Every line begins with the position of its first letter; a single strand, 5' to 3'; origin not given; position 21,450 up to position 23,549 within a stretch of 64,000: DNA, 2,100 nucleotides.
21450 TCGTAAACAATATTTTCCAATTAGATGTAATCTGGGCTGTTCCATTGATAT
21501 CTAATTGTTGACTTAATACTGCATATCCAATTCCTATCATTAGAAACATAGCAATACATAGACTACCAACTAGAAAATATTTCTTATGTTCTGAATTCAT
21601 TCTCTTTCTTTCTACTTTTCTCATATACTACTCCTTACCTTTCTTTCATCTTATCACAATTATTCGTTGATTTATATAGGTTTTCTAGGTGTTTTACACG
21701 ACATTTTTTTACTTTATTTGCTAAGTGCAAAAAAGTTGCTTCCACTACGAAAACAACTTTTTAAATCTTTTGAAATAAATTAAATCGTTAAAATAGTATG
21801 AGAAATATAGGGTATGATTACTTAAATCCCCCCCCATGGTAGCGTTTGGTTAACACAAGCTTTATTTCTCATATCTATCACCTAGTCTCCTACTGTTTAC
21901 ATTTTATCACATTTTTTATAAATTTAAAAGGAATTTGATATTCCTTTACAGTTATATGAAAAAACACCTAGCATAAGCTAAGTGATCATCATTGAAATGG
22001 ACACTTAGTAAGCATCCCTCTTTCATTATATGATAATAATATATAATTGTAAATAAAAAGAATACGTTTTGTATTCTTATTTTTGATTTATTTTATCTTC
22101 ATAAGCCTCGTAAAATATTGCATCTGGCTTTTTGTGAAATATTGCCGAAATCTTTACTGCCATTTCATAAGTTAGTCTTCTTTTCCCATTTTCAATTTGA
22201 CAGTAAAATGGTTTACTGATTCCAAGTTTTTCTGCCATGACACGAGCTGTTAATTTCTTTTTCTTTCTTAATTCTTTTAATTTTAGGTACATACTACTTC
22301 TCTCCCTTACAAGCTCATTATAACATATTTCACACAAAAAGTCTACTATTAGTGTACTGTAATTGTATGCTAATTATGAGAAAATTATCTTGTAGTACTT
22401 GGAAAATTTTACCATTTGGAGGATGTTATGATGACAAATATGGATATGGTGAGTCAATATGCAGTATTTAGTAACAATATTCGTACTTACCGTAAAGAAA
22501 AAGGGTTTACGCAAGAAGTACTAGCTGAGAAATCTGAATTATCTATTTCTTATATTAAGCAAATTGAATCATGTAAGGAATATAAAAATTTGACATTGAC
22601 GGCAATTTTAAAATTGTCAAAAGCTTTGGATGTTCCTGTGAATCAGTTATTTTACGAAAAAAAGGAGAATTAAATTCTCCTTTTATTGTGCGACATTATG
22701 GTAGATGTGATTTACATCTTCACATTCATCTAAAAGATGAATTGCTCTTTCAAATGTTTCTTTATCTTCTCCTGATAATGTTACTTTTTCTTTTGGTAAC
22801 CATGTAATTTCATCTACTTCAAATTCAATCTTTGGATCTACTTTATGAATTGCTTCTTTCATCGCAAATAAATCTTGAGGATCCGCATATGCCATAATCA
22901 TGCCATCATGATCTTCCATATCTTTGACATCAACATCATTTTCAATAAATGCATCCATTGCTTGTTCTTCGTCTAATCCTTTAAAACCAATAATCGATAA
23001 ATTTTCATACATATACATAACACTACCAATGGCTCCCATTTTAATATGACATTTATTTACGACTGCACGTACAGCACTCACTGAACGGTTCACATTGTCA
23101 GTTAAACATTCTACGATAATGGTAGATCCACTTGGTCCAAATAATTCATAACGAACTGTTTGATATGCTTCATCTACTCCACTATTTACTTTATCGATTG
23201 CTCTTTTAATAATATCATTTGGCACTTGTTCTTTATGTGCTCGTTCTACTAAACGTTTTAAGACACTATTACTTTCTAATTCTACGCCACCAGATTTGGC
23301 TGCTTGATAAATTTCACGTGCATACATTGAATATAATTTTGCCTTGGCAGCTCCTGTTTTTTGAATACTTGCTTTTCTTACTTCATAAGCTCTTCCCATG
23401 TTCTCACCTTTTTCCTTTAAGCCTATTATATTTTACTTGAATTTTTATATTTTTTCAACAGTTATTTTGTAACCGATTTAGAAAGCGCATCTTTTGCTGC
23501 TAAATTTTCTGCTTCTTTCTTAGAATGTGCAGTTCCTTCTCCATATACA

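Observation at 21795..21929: Conserved promoter, leader and 16-codon sORF element shared by two unrelated exported-protein genes (candidate novel cis-regulatory leader)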

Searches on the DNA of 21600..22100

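Call 8: search_rna_families(source=window, start=21600, end=22100, threshold=evalue, max_evalue=10)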
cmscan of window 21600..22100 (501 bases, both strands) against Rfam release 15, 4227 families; matches with E-value up to 10: 3.
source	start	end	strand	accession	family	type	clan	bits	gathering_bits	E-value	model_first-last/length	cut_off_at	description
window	21947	22044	-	RF02579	tsr26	Gene; sRNA;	-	18.4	141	3.6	1-122/122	no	S. aureus tsr26 small RNA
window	21756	21798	+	RF00632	sxy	Cis-reg;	-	16.5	70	5.5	1-104/104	no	sxy 5' UTR element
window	21714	21777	-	RF00994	mir-1255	Gene; miRNA;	-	16.3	63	1.9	1-67/67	no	mir-1255 microRNA precursor family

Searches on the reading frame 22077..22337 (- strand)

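Call 10: search_protein_families(library=pfam, proteins=[window:22077-22337:-], max_evalue=0.01)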
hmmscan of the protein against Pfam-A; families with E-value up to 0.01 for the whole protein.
window:22077-22337:- (86 aa): 5 families
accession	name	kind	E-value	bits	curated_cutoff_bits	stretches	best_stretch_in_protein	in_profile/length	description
PF01381.28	HTH_3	-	1.7e-12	47.6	23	1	20-72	1-53/55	Helix-turn-helix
PF12844.13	HTH_19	-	6.1e-10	39.3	30.2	1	19-68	3-52/64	Helix-turn-helix domain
PF13560.12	HTH_31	-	4e-07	30.7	27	1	20-61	6-48/64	Helix-turn-helix domain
PF13744.12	HTH_37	-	0.0046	17.2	27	1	11-53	14-56/80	Helix-turn-helix domain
PF13443.12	HTH_26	-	0.009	16.7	22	0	19-68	1-51/63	Cro/C1-type HTH DNA-binding domain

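Call 58: search_protein_families(library=ncbifam, proteins=[window:22077-22337:-], max_evalue=0.1)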
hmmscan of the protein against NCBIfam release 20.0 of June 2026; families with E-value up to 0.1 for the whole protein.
window:22077-22337:- (86 aa): 10 families
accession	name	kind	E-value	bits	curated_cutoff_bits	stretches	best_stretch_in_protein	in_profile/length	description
NF041951.1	phage_RstR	subfamily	7.1e-09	35.9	80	1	19-83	6-70/108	RstR family transcriptional repressor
TIGR02607.1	antidote_HigA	equivalog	1.1e-06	28.4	47.7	1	28-72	20-64/81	HigA family addiction module antitoxin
TIGR03070.1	couple_hipB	subfamily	2e-06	27.7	71.65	1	20-63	7-50/58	type II toxin-antitoxin system Y4mF family antitoxin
NF038139.1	Reg_Aceta_RamB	equivalog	2.1e-06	26.7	700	1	19-81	6-66/465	acetate metabolism transcriptional regulator RamB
TIGR02147.1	Fsuc_second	paralog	3e-05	23.6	50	1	24-68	21-68/272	TIGR02147 family protein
NF003162.0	PRK04140.1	equivalog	0.0024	17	263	1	19-69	130-180/317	transcriptional regulator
NF006015.0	PRK08154.1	subfamily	0.003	16.8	204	1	18-56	33-71/314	anaerobic benzoate catabolism transcriptional regulator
NF007408.0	PRK09943.1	equivalog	0.014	14.9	211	1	15-77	7-69/185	HTH-type transcriptional regulator PuuR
NF041575.1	antitoxPezA_Strep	equivalog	0.019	15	290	1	20-67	6-53/158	type II toxin-antitoxin system antitoxin PezA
NF007271.0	PRK09726.1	equivalog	0.091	12.8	79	0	19-63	16-60/88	type II toxin-antitoxin system antitoxin HipB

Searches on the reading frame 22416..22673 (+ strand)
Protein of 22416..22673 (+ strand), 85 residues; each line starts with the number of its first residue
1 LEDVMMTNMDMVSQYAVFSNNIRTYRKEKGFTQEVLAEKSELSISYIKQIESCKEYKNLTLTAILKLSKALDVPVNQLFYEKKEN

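Call 10: search_protein_families(library=pfam, proteins=[window:22416-22673:+], max_evalue=0.01)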
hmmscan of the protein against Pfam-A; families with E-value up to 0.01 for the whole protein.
window:22416-22673:+ (85 aa): 5 families
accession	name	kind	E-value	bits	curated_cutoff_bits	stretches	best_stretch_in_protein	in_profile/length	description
PF01381.28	HTH_3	-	3.5e-11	43.4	23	1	22-76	1-53/55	Helix-turn-helix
PF12844.13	HTH_19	-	1.4e-06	28.5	30.2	1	21-79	3-59/64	Helix-turn-helix domain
PF13560.12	HTH_31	-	1.3e-05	25.9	27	1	22-75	6-58/64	Helix-turn-helix domain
PF13443.12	HTH_26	-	7.3e-05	23.4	22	1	21-79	1-58/63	Cro/C1-type HTH DNA-binding domain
PF13413.12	HTH_25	-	0.0036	17.5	24.6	1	23-53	3-33/62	Helix-turn-helix domain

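Call 58: search_protein_families(library=ncbifam, proteins=[window:22416-22673:+], max_evalue=0.1)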
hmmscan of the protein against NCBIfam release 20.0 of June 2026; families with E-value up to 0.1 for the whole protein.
window:22416-22673:+ (85 aa): 13 families
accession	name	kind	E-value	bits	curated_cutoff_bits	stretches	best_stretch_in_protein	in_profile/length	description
TIGR03070.1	couple_hipB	subfamily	2.1e-08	34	71.65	1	18-71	3-54/58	type II toxin-antitoxin system Y4mF family antitoxin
NF041951.1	phage_RstR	subfamily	3.6e-08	33.6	80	1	18-84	3-67/108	RstR family transcriptional repressor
NF006015.0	PRK08154.1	subfamily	4.8e-08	32.5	204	1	18-83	31-94/314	anaerobic benzoate catabolism transcriptional regulator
NF046032.1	TransRegSlrRBacil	equivalog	7.7e-08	32.5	250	1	21-79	5-62/149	HTH-type transcriptional regulator SlrR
NF038139.1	Reg_Aceta_RamB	equivalog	4.2e-07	29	700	1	21-83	6-64/465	acetate metabolism transcriptional regulator RamB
NF010465.0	PRK13890.1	equivalog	6.3e-07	29.5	96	1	17-79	5-65/121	conjugal transfer protein TrbA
TIGR00270.2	TIGR00270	equivalog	3e-05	23.9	110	1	9-74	70-130/159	multiprotein bridging factor aMBF1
NF047948.1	male_kill_WMK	equivalog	0.0002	20.9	300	1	19-82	7-68/300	WO male-killing family protein Wmk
NF007271.0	PRK09726.1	equivalog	0.00091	19.2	79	1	8-74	3-67/88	type II toxin-antitoxin system antitoxin HipB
NF007408.0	PRK09943.1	equivalog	0.0011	18.5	211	1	19-84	9-72/185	HTH-type transcriptional regulator PuuR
NF041677.1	trans_regClgR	equivalog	0.014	15.5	170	1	18-82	9-71/113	transcriptional regulator ClgR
NF008109.0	PRK10856.1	equivalog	0.016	14.9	208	1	20-62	17-59/334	cytoskeleton protein RodZ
NF007257.0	PRK09706.1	subfamily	0.048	13.5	101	1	17-71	5-57/135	transcriptional repressor DicA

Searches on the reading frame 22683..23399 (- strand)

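Call 10: search_protein_families(library=pfam, proteins=[window:22683-23399:-], max_evalue=0.01)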
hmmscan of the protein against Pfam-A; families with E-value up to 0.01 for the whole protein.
window:22683-23399:- (238 aa): 3 families
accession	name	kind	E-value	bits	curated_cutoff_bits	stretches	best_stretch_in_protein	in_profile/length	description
PF01709.26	Transcrip_reg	-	8.9e-43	146.2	27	1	79-236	1-160/160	TACO1/YebC second and third domain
PF20772.2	TACO1_YebC_N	-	5.4e-18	65.7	36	1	5-72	3-71/73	TACO1/YebC protein N-terminal domain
PF19966.4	VMAP-M4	-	0.01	16.7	27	0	10-59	9-59/107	vWA-MoxR associated protein middle region (VMAP-M) 4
